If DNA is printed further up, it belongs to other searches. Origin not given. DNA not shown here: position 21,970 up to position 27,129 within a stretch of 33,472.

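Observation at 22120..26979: A 1619-aa octahaem cytochrome c with an N-terminal anchor, long coiled-coil and PDZ-like domain sits where cytochrome c1/f would be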

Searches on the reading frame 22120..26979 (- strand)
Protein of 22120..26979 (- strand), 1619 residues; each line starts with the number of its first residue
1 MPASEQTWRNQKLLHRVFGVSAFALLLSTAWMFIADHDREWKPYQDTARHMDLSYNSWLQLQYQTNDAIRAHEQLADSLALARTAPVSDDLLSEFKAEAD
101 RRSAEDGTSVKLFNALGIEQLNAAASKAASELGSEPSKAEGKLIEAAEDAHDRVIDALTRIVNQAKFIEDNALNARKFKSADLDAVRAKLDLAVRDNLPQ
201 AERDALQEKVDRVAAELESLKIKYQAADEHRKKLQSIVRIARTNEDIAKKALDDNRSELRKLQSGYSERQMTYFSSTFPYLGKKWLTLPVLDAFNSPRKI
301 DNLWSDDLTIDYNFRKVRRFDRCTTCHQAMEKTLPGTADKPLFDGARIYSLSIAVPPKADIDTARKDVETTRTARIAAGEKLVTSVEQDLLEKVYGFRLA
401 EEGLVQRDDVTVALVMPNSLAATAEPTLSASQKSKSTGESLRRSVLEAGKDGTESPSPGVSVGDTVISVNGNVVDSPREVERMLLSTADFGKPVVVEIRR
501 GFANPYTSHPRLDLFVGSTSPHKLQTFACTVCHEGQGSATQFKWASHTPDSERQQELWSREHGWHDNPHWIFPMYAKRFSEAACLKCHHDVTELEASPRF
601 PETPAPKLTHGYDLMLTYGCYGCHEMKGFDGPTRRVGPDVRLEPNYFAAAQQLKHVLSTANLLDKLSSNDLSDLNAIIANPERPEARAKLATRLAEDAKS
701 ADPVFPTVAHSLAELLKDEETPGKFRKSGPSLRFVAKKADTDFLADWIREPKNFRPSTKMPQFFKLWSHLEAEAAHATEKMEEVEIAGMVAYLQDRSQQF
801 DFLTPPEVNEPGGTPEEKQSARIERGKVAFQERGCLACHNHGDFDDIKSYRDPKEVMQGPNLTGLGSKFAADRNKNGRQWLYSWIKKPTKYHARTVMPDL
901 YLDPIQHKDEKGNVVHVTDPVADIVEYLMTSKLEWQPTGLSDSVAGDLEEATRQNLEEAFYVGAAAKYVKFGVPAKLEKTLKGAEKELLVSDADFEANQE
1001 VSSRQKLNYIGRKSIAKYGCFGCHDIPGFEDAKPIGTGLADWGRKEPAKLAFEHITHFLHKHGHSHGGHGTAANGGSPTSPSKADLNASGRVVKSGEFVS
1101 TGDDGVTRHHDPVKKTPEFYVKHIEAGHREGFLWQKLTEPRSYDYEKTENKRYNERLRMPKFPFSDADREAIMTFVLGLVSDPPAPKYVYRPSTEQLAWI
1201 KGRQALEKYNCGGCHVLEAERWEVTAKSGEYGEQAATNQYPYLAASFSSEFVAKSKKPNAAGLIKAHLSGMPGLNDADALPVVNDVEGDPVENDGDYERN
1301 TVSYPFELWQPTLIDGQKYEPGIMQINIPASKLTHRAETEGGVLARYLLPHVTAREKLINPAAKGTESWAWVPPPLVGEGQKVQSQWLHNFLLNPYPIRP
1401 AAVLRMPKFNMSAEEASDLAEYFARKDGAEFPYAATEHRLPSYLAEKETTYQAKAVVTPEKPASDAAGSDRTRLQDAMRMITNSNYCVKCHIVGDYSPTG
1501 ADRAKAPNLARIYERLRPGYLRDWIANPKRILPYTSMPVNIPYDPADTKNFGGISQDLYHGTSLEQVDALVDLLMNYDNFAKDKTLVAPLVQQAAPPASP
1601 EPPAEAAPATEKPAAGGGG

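Call 6: search_protein_families(library=pfam, proteins=[window:22120-26979:-], max_evalue=1)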
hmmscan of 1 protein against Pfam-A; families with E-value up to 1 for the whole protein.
window:22120-26979:- (1619 aa): 13 families
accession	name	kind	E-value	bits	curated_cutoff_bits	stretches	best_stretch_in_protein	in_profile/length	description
PF00034.26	Cytochrom_C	-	9.5e-10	40.1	21.3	1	823-878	1-55/90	Cytochrome c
PF14522.11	Cytochrome_C7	-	2.4e-06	27.7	24.8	1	581-627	13-51/67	Cytochrome c7 and related cytochrome c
PF22113.1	Mtrc-MtrF_II-IV_dom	-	9.9e-06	25.6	30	1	524-627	79-166/176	Outer membrane cytochrome MtrC/MtrF-like, domains II/IV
PF11845.13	Tll0287-like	-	3.4e-05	24.8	24.1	1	1411-1498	35-115/144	Tll0287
PF14537.11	Cytochrom_c3_2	-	0.00059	20.7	25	1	522-626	2-66/79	Cytochrome c3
PF13442.11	Cytochrome_CBB3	-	0.0029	18.4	27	0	1484-1529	12-45/68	Cytochrome C oxidase, cbb3-type, subunit III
PF13180.12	PDZ_2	-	0.0041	17.8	27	1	459-501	29-70/80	PDZ domain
PF17820.7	PDZ_6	-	0.0058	16.8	27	1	459-500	15-54/54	PDZ domain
PF13435.11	Cytochrome_C554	-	0.0077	17.6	20.8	0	1470-1504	35-68/84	Cytochrome c554 and c-prime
PF07627.16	PSCyt3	-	0.014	16.1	27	0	307-332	55-80/98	Protein of unknown function (DUF1588)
PF02433.20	FixO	-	0.017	15.1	29.6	1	726-797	100-169/219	Cytochrome C oxidase, mono-heme subunit/FixO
PF14685.13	PDZ_Tricorn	-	0.019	15.4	25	1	457-500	35-78/88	Tricorn protease PDZ domain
PF16740.10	SKA2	-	0.35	11.1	30.1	1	180-237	15-74/110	Spindle and kinetochore-associated protein 2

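Call 7: search_protein_families(library=ncbifam, proteins=[window:22120-26979:-], max_evalue=1)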
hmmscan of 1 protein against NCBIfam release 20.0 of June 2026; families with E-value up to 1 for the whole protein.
window:22120-26979:- (1619 aa): 11 families
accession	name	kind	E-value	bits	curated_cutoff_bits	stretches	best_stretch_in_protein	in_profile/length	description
TIGR04485.1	thiosulf_SoxX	equivalog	1.4e-19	70.6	61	3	1487-1576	5-77/78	sulfur oxidation c-type cytochrome SoxX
NF011055.0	PRK14487.1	subfamily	5.7e-06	26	218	1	726-795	106-173/212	cbb3-type cytochrome c oxidase subunit II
NF040971.1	cytc_ExtS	equivalog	4.9e-05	22.7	100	0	858-903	202-251/262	selenite/tellurite reduction operon c-type cytochrome lipoprotein ExtS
TIGR00781.1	ccoO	equivalog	0.00011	21.9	200.65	0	726-769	100-143/232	cytochrome-c oxidase, cbb3-type subunit II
NF011054.0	PRK14486.1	equivalog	0.00062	19.4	447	1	726-841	101-232/294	putative bifunctional cbb3-type cytochrome c oxidase subunit II/cytochrome c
NF008609.0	PRK11586.1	equivalog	0.041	13.7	230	1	1478-1505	74-101/149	nitrate reductase cytochrome c-type subunit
NF011053.0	PRK14485.1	subfamily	0.07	11.3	1080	0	726-793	589-654/716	putative bifunctional cbb3-type cytochrome c oxidase subunit I/II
TIGR02037.1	degP_htrA_DO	subfamily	0.13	11.2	416.2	1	456-501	273-317/434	Do family serine endopeptidase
TIGR03507.1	decahem_SO1788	subfamily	0.19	10.1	209.3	0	527-628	511-628/672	OmcA/MtrC family decaheme c-type cytochrome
NF041781.1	mnquin_red_QrcA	equivalog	0.66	9.6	180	1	528-628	66-162/174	menaquinone reductase multiheme cytochrome c subunit QrcA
TIGR02603.1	CxxCH_TIGR02603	domain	0.71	9.9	68.15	0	823-842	3-21/134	putative heme-binding domain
